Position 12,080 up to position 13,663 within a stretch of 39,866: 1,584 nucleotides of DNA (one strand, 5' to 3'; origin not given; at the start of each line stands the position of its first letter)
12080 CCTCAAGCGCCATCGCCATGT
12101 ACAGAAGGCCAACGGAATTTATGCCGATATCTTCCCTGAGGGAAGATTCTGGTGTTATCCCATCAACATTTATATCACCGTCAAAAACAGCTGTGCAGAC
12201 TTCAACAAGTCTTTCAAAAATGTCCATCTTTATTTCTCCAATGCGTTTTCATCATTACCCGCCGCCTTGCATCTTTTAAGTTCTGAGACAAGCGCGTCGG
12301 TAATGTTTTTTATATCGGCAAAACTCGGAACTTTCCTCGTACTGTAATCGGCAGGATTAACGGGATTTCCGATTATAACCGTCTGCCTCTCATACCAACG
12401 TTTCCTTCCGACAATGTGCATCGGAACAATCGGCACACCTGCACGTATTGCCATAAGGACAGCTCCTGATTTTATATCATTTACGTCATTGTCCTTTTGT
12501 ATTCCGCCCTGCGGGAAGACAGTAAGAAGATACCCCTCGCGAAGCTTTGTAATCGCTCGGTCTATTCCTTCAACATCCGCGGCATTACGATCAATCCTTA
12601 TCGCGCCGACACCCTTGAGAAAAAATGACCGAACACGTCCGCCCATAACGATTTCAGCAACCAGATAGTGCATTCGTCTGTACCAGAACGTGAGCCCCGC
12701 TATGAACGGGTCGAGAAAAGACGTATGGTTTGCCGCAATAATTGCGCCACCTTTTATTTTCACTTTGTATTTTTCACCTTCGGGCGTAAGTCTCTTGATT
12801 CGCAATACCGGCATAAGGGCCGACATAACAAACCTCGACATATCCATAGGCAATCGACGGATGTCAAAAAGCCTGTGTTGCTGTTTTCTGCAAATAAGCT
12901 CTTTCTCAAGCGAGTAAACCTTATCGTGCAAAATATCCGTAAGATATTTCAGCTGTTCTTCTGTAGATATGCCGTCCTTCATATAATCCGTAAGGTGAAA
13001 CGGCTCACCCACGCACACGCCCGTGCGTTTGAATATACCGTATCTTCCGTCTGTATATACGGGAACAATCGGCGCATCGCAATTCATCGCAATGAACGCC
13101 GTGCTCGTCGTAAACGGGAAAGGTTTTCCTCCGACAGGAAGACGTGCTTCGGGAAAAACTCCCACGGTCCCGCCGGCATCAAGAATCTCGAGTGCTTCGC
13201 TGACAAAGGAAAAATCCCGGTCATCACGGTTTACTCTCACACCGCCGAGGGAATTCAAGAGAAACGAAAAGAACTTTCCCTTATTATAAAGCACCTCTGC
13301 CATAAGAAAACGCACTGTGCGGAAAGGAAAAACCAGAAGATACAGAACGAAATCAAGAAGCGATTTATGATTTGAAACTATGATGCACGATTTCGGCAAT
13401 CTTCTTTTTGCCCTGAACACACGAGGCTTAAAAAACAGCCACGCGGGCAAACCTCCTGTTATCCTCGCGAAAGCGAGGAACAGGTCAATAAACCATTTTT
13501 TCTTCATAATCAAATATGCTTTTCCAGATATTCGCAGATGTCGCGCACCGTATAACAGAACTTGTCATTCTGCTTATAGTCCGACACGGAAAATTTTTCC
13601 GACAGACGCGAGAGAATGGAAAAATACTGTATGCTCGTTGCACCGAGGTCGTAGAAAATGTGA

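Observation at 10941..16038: Six-gene carrier-protein-dependent acylation operon that fits no pathway I can name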

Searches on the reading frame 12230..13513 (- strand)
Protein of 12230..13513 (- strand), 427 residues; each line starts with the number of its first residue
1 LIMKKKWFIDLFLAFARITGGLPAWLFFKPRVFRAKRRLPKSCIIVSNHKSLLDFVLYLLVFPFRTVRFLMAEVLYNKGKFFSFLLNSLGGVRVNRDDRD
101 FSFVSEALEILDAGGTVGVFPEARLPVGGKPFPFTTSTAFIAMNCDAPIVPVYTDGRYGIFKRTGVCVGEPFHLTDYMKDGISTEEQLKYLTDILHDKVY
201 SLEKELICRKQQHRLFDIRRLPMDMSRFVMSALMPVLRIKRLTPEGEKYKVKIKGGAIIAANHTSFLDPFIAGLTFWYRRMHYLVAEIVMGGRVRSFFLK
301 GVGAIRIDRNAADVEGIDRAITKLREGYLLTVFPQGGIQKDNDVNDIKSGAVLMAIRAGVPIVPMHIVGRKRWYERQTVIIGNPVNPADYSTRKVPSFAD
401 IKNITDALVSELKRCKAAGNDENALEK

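Call 3: search_protein_families(library=pfam, proteins=[window:12230-13513:-], max_evalue=0.01)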
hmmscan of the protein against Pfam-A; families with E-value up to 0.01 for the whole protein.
window:12230-13513:- (427 aa): 1 family
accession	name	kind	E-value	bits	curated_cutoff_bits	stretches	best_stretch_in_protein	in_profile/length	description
PF01553.26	Acyltransferase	-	5.2e-40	136.7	23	2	251-367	10-131/132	Acyltransferase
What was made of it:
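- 12230..13507 (-): g3: two PlsC/LPLAT acyltransferase domains in one protein (425 aa). Paralogue 'a' covers residues 1-~210 and paralogue 'b' ~215-425. Core gene. PF01553 twice (call 3).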

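Call 4: search_protein_families(library=ncbifam, proteins=[window:12230-13513:-], max_evalue=0.01)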
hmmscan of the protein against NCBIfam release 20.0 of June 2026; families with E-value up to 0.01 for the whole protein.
window:12230-13513:- (427 aa): 6 families
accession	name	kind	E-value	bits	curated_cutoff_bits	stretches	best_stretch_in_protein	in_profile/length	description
TIGR00530.1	AGP_acyltrn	subfamily_domain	4.8e-33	113.7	102.95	2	250-367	11-129/130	1-acylglycerol-3-phosphate O-acyltransferase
NF006386.0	PRK08633.1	equivalog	1.1e-26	92.9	1221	2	216-369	405-553/1147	acyl-[ACP]--phospholipid O-acyltransferase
NF005291.0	PRK06814.1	equivalog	3.6e-15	55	1349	2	240-372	439-568/1140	acyl-[ACP]--phospholipid O-acyltransferase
NF005959.0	PRK08043.1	equivalog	4.3e-14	51.7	886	2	41-161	28-145/719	bifunctional acyl-ACP--phospholipid O-acyltransferase/long-chain-fatty-acid--ACP ligase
NF011593.0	PRK15018.1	equivalog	2.1e-05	24.4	501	0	304-368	113-180/245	1-acylglycerol-3-phosphate O-acyltransferase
NF052615.1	orn_lipid_OlsF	equivalog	0.0075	14.9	620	0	311-371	136-200/570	bifunctional ornithine lipid synthase OlsF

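Call 10: find_homologous_proteins(query=window:12230-13513:-, max_evalue=1e-10)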
Query window:12230-13513:- (427 aa): 95 proteins with E <= 1e-10 among 8000 candidates.
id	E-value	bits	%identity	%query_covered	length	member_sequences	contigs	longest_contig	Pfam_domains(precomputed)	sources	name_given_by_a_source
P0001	1.8e-286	968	100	100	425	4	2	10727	PF01553.27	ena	-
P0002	5.1e-260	881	89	100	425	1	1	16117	PF01553.27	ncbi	-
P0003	4.7e-217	739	74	100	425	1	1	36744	PF01553.27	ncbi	-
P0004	9.7e-212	722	70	100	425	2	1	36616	PF01553.27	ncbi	-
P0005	2.6e-210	717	70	100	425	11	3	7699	PF01553.27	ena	-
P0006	1.5e-202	691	67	100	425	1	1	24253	PF01553.27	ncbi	-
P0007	1.5e-201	688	68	100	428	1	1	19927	PF01553.27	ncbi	-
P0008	1.6e-201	688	68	98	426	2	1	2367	PF01553.27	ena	-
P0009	2.2e-201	687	68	100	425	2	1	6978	PF01553.27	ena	-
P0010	2.6e-201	687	67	100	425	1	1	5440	PF01553.27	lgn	-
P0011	1.1e-200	685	70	99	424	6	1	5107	PF01553.27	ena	-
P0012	6.0e-199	679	67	98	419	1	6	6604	PF01553.27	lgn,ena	-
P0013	1.7e-196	671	68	100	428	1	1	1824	PF01553.27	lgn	-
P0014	1.8e-194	665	67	99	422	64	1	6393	PF01553.27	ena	-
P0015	1.3e-193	662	67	98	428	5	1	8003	PF01553.27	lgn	-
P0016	6.5e-193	660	67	98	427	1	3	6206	PF01553.27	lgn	-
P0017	9.7e-193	659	64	98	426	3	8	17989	PF01553.27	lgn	-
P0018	2.0e-192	658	66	99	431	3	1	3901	PF01553.27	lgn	-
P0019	1.3e-191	655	64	99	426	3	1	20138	PF01553.27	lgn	-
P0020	2.8e-191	654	67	98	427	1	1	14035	PF01553.27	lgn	-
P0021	1.5e-190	652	65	98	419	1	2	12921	PF01553.27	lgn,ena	-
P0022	3.9e-190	650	66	98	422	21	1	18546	PF01553.27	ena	-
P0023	5.2e-190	650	66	98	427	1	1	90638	PF01553.27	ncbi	-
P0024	7.4e-190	649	66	99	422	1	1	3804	PF01553.27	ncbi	-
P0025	3.6e-189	647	63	97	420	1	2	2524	PF01553.27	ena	-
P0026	2.8e-188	644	64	98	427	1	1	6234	PF01553.27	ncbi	-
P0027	3.7e-188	644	63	98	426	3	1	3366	PF01553.27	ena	-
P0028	2.4e-187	641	63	98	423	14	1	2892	PF01553.27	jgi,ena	jgi:1-acyl-sn-glycerol-3-phosphate acyltransferase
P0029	1.0e-186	639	63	98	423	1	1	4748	PF01553.27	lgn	-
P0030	1.3e-186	639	63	98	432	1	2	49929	PF01553.27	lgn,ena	-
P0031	3.9e-186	637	65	98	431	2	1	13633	PF01553.27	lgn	-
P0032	8.2e-186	636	64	98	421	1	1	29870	PF01553.27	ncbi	-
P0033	1.3e-184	632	63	98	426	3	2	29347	PF01553.27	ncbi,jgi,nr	ncbi:MAG: 1-acyl-sn-glycerol-3-phosphate acyltransferase [Ruminococcaceae bacterium]|nr:1-acyl-sn-gl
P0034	1.3e-184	632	63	98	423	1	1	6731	PF01553.27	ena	-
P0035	2.0e-184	632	62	98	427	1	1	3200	PF01553.27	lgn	-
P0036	6.1e-184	630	64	97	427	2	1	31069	PF01553.27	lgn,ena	-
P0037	6.8e-184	630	63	98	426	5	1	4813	PF01553.27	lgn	-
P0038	2.4e-183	628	64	97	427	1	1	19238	PF01553.27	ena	-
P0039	2.8e-183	628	63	98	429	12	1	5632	PF01553.27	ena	-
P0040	3.4e-183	628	63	97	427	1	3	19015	PF01553.27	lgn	-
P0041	4.1e-183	627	68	90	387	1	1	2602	PF01553.27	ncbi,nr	ncbi:MAG: 1-acyl-sn-glycerol-3-phosphate acyltransferase, partial [Clostridia bacterium]|nr:1-acyl-s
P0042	5.6e-183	627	62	97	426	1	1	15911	PF01553.27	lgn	-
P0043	6.6e-183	627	63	98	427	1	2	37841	PF01553.27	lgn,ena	-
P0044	8.3e-183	626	62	98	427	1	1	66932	PF01553.27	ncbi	-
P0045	1.9e-182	625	64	98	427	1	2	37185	PF01553.27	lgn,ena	-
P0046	2.0e-182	625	63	98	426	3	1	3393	PF01553.27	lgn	-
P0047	2.2e-182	625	63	97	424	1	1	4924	PF01553.27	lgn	-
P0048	2.5e-182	625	62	98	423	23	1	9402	PF01553.27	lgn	-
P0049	6.2e-182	623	64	98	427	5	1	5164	PF01553.27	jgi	jgi:1-acyl-sn-glycerol-3-phosphate acyltransferase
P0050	1.4e-181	622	63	99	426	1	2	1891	PF01553.27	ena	-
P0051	2.9e-181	621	62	98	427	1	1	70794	PF01553.27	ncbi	-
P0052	6.6e-181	620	62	98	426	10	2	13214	PF01553.27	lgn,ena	-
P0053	6.9e-181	620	61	99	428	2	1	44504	PF01553.27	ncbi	-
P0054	1.2e-180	619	63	99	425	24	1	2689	PF01553.27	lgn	-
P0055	5.1e-180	617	60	99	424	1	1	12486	PF01553.27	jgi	-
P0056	7.3e-180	617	62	98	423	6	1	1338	PF01553.27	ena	-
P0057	1.1e-179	616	60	98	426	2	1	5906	PF01553.27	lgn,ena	-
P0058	3.9e-179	614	61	100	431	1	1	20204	PF01553.27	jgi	-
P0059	6.1e-179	613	63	98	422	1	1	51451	PF01553.27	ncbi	-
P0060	8.0e-179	613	61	98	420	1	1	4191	PF01553.27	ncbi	-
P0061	3.8e-175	601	64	93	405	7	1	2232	PF01553.27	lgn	-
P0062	4.0e-175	601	60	99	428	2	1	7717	PF01553.27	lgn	-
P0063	2.7e-174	598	59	99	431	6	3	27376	PF01553.27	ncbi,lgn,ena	-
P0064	3.5e-174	598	63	93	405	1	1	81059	PF01553.27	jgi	-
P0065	3.7e-171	588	59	96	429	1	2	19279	PF01553.27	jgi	-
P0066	4.5e-167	574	60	92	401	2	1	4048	PF01553.27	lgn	-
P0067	1.0e-163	563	60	92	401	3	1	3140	PF01553.27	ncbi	-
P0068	3.6e-150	519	63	79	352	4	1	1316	PF01553.27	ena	-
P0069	3.3e-147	509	54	97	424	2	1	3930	PF01553.27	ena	-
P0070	3.8e-125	436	49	94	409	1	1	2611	PF01553.27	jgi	jgi:1-acyl-sn-glycerol-3-phosphate acyltransferase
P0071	5.1e-117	410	44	96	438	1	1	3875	PF01553.27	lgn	-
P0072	2.4e-113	397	44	95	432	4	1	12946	PF01553.27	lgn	-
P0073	4.8e-113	396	44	95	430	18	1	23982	PF01553.27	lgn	-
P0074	1.2e-100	356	44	87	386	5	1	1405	PF01553.27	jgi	jgi:1-acyl-sn-glycerol-3-phosphate acyltransferase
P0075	1.8e-78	282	38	95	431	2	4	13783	PF01553.27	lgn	-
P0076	5.7e-78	281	36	97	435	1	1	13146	PF01553.27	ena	-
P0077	2.1e-76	276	38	94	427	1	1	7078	PF01553.27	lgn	-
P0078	1.8e-75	273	36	95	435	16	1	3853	PF01553.27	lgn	-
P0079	4.8e-73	265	33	98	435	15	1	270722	PF01553.27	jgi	jgi:1-acyl-sn-glycerol-3-phosphate acyltransferase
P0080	2.3e-67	246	55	50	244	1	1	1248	PF01553.27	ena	-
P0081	7.9e-67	244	54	51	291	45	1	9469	PF00550.32,PF01553.27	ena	-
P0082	2.0e-66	243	35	85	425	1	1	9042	PF01553.27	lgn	-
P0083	2.4e-66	243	50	52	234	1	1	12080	PF01553.27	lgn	-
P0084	1.3e-65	240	32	95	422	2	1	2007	PF01553.27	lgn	-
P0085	9.6e-58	214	33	92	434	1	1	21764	PF01553.27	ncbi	-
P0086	4.2e-50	189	44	48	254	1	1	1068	PF01553.27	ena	-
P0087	3.9e-30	123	60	23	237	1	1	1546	PF01553.27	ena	-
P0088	2.4e-21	94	23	93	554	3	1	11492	PF01553.27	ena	-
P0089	1.6e-20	92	25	91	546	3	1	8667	PF01553.27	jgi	-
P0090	6.1e-12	63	33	29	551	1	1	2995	PF20618.4,PF07479.20,PF02558.23,PF01210.30,PF01553.27,PF03807.24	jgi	jgi:glycerol-3-phosphate dehydrogenase (NAD(P)+)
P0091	7.3e-12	63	32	34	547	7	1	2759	PF20618.4,PF07479.20,PF02558.23,PF01210.30,PF01553.27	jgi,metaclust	metaclust:\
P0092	8.1e-12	63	30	42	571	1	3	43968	PF20618.4,PF07479.20,PF02558.23,PF01210.30,PF01553.27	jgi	jgi:glycerol-3-phosphate dehydrogenase (NAD(P)+)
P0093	8.2e-12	63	30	42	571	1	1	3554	PF20618.4,PF07479.20,PF02558.23,PF01210.30,PF01553.27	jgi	jgi:glycerol-3-phosphate dehydrogenase (NAD(P)+)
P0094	2.6e-11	61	36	27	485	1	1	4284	PF07479.20,PF01210.30,PF01553.27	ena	-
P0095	9.1e-11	59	31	35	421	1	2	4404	PF01210.30,PF01553.27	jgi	jgi:glycerol-3-phosphate dehydrogenase (NAD(P)+)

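Call 12: find_related_loci(query=A1, collection=genome_contigs, flank=10000)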
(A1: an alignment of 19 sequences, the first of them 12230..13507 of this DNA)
Query A1 (425 aa) in genome_contigs; peptide patterns used: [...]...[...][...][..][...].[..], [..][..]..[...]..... (x = any residue, [..] = any of these).
600 stretches matched a pattern (row limit reached: there are more); 538 encode a relative of the query (tblastn E <= 1e-3); the best 80 are kept; 80 distinct loci.
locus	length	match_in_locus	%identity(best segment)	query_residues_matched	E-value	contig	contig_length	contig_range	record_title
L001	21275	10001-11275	70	1-425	0e+0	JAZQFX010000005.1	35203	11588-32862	MAG: Acutalibacteraceae bacterium isolate T1900044632_TS20190098.MAGScoT_cleanbin_000004 SGB_1063_k141_278788, whole gen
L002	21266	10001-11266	69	1-419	0e+0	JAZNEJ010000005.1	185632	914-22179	MAG: Eubacteriales bacterium isolate T1900044722_TS20190188.MAGScoT_cleanbin_000005 SGB_1910_k141_1387496, whole genome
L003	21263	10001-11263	67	1-420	0e+0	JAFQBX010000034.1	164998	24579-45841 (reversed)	MAG: Clostridia bacterium isolate RGIG1679 Goat_Cecum-2__c638483, whole genome shotgun sequence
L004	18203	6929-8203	66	1-424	0e+0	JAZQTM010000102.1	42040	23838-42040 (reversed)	MAG: Acutalibacteraceae bacterium isolate T1900045189_TC20190185.MAGScoT_cleanbin_000004 SGB_5280_k141_417429, whole gen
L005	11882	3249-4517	64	3-422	0e+0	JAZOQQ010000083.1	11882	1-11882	MAG: Acutalibacteraceae bacterium isolate T1900045566_YK20190260.MAGScoT_cleanbin_000032 SGB_7942_k141_95554, whole geno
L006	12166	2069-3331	64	1-425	0e+0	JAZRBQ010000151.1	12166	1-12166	MAG: Acutalibacteraceae bacterium isolate T1900045124_TC20190118.MAGScoT_cleanbin_000030 SGB_4861_k141_1188107, whole ge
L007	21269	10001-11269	61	1-422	0e+0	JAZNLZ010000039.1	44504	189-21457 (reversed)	MAG: Acutalibacteraceae bacterium isolate T1900044665_TS20190131.MAGScoT_cleanbin_000019 SGB_1555_k141_2057451, whole ge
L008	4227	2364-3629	62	1-419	0e+0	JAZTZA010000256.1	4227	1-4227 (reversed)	MAG: Acutalibacteraceae bacterium isolate T1900045324_YK20190013.MAGScoT_cleanbin_000050 SGB_6421_k141_897132, whole gen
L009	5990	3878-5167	59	3-421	2e-177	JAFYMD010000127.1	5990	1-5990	MAG: Clostridia bacterium isolate RGIG7216 Water_buffalos_Cecum-1__c621408, whole genome shotgun sequence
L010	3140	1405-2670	59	1-419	0e+0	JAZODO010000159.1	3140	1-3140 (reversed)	MAG: Acutalibacteraceae bacterium isolate T1900044751_TS20190417.MAGScoT_cleanbin_000093 SGB_2220_k141_3174978, whole ge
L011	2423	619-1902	53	1-416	9e-157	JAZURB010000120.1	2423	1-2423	MAG: Acutalibacteraceae bacterium isolate T1900044853_TS20190319.MAGScoT_cleanbin_000040 SGB_3042_k141_827852, whole gen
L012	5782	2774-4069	46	4-414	2e-135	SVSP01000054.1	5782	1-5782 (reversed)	MAG: Oscillospiraceae bacterium isolate SIG672 NODE_198844_length_5782_cov_1.701326, whole genome shotgun sequence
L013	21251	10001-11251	47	9-415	3e-127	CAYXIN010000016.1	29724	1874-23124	MAG TPA_asm: uncultured Oscillospiraceae bacterium isolate SRP350583_co3_259 genome assembly, contig: NODE_1563_length_2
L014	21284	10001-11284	44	9-414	1e-112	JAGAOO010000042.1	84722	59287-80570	MAG: Lachnospiraceae bacterium isolate RGIG8631 Water_deer_Cecum.Co__c567272, whole genome shotgun sequence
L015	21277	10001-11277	67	1-417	7e-165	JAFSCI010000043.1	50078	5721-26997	MAG: Clostridia bacterium isolate RGIG3013 Goat_Rectum-3__c551051, whole genome shotgun sequence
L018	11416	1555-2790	38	10-413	6e-83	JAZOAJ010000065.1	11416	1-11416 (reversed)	MAG: Lachnospiraceae bacterium isolate T1900044763_TS20190229.MAGScoT_cleanbin_000030 SGB_2382_k141_607515, whole genome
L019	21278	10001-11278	33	9-424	9e-80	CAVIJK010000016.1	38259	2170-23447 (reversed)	bacterium isolate H07616-L1_cleanbin_000030 genome assembly, contig: Spades_H07616-L1_contig_626, whole genome shotgun s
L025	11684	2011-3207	33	22-420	2e-68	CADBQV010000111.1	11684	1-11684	MAG: uncultured Erysipelotrichaceae bacterium isolate RUG14220 genome assembly, contig: RUG14220_asm_111, whole genome s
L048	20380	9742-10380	45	35-421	4e-57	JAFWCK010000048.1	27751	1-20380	MAG: Lachnospiraceae bacterium isolate RGIG5612 Sheep_Duodenum-2__c79437, whole genome shotgun sequence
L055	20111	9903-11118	44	6-406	2e-68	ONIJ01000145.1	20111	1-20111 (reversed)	uncultured Clostridiales bacterium isolate RUG333 genome assembly, contig: k87_26534653, whole genome shotgun sequence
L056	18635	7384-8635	34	7-422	2e-65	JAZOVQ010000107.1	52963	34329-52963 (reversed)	MAG: Candidatus Scatosoma sp. isolate T1900045525_YK20190219.MAGScoT_cleanbin_000033 SGB_7685_k141_1180176, whole genome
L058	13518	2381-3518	35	2-387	1e-62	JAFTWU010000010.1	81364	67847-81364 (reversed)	MAG: Clostridia bacterium isolate RGIG4221 Roe_deer_Colon-4__c3166, whole genome shotgun sequence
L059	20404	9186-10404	34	5-411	2e-35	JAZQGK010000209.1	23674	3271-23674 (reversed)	MAG: Candidatus Scatosoma sp. isolate T1900044630_TS20190096.MAGScoT_cleanbin_000047 SGB_1027_k141_2052840, whole genome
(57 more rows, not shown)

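Call 28: search_protein_families(library=pfam, proteins=[L001:11927-12502:-, L019:7502-8098:+, L056:10426-11430:+, L019:11688-12956:+, L018:3073-4449:+, L025:3690-5051:+, L056:5474-7381:+, L056:3421-5445:+, L056:8689-10191:+, L019:3031-3729:-], max_evalue=0.001)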
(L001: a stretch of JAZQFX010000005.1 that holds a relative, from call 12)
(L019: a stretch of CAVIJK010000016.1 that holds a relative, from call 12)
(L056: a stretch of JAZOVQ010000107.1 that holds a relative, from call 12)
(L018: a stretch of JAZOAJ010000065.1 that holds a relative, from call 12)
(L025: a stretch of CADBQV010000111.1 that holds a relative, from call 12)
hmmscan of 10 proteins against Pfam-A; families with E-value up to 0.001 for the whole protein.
L001:11927-12502:- (191 aa): 2 families
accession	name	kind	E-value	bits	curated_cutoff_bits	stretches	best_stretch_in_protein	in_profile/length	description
PF01648.25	ACPS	-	5.3e-14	52.6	25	1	99-178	2-82/111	4'-phosphopantetheinyl transferase superfamily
PF22624.1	AASDHPPT_N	-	1.3e-07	32.2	27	1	12-93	6-96/100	4'-phosphopantetheinyl transferase, N-terminal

L019:7502-8098:+ (198 aa): 1 family
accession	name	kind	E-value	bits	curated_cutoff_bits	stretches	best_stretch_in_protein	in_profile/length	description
PF01648.25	ACPS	-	1.3e-11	45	25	1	95-162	2-74/111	4'-phosphopantetheinyl transferase superfamily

L056:10426-11430:+ (334 aa): 2 families
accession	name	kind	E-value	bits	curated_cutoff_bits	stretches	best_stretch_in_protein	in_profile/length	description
PF04970.19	LRAT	-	1.9e-17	64.1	24.3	1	8-118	3-119/120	Lecithin retinol acyltransferase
PF01648.25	ACPS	-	1.8e-09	38.1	25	1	230-321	2-102/111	4'-phosphopantetheinyl transferase superfamily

L019:11688-12956:+ (422 aa): 1 family
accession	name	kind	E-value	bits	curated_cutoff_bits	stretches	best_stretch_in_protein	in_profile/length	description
PF00753.33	Lactamase_B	-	3e-14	53.9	22.7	2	123-181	3-60/196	Metallo-beta-lactamase superfamily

L018:3073-4449:+ (458 aa): 10 families
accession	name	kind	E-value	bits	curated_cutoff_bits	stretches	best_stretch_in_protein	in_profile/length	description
PF05958.17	tRNA_U5-meth_tr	-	3.8e-23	82.5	23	1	275-455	169-356/357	tRNA (Uracil-5-)-methyltransferase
PF13847.12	Methyltransf_31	-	4e-10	40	27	1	307-387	2-81/145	Methyltransferase domain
PF13649.12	Methyltransf_25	-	4.6e-07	30.9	27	1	312-368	1-58/97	Methyltransferase domain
PF01938.26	TRAM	-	6.1e-07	29.6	21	1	7-57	8-61/61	TRAM domain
PF09445.16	Methyltransf_15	-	5.5e-06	26.5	22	1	310-394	2-85/165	RNA cap guanine-N2 methyltransferase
PF05175.20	MTS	-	1.8e-05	24.9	23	1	309-389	32-107/170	Methyltransferase small domain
PF06325.19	PrmA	-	4.1e-05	23.7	22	1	299-360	153-213/296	Ribosomal protein L11 methyltransferase (PrmA)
PF02475.24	TRM5-TYW2_MTfase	-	0.00011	22.7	28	1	307-357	35-87/164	TRM5/TYW2 methyltransferase domain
PF03602.21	Cons_hypoth95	-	0.00025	21.2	24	1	309-417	42-155/182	Conserved hypothetical protein 95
PF08241.18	Methyltransf_11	-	0.00031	21.8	21.2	1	314-368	2-54/95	Methyltransferase domain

L025:3690-5051:+ (453 aa): 1 family
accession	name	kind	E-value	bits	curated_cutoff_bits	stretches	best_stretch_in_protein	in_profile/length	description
PF09903.14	DUF2130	-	4.2e-86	288.8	26.7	1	180-438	2-254/255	Uncharacterized protein conserved in bacteria (DUF2130)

L056:5474-7381:+ (635 aa): 2 families
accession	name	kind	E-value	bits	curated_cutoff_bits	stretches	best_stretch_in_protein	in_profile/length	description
PF13347.12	MFS_2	-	2.8e-33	115.5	27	1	54-472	27-425/427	MFS/sugar transport protein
PF07690.21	MFS_1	-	5.2e-12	45.8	33.4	1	87-404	55-344/347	Major Facilitator Superfamily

L056:3421-5445:+ (674 aa): 3 families
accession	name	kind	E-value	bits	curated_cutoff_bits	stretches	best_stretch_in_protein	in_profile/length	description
PF00501.34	AMP-binding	-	8.7e-36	124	29.9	1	86-440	18-380/384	AMP-binding enzyme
PF00550.31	PP-binding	-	7.5e-10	39.4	20.8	1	605-671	2-67/67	Phosphopantetheine attachment site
PF23562.2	AMP-binding_C_3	-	0.00017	22.4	20.8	1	478-530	1-55/124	AMP-binding enzyme C-terminal domain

L056:8689-10191:+ (500 aa): 2 families
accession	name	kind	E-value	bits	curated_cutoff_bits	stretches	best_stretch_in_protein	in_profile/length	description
PF00501.34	AMP-binding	-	9.3e-58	196.3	29.9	1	28-357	3-383/384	AMP-binding enzyme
PF23562.2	AMP-binding_C_3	-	1.1e-05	26.3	20.8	1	395-494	2-107/124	AMP-binding enzyme C-terminal domain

L019:3031-3729:- (232 aa): 2 families
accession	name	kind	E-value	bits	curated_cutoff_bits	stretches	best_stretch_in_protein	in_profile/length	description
PF05198.21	IF3_N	-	3.1e-30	104.6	26.9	1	69-138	1-70/70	Translation initiation factor IF-3, N-terminal domain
PF00707.27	IF3_C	-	9.5e-27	93.2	34.8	1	145-230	1-86/86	Translation initiation factor IF-3, C-terminal domain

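Call 37: search_solved_structures(query=A1, max_evalue=0.01, show_alignments=2)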
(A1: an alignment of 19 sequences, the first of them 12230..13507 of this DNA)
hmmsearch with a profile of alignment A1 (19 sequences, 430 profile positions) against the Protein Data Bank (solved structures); distinct sequences matched with E-value up to 0.01: 1.
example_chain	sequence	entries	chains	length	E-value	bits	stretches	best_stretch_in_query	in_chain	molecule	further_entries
5kym_A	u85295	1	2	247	1.8e-21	79.7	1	39-208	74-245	1-acyl-sn-glycerol-3-phosphate acyltransferase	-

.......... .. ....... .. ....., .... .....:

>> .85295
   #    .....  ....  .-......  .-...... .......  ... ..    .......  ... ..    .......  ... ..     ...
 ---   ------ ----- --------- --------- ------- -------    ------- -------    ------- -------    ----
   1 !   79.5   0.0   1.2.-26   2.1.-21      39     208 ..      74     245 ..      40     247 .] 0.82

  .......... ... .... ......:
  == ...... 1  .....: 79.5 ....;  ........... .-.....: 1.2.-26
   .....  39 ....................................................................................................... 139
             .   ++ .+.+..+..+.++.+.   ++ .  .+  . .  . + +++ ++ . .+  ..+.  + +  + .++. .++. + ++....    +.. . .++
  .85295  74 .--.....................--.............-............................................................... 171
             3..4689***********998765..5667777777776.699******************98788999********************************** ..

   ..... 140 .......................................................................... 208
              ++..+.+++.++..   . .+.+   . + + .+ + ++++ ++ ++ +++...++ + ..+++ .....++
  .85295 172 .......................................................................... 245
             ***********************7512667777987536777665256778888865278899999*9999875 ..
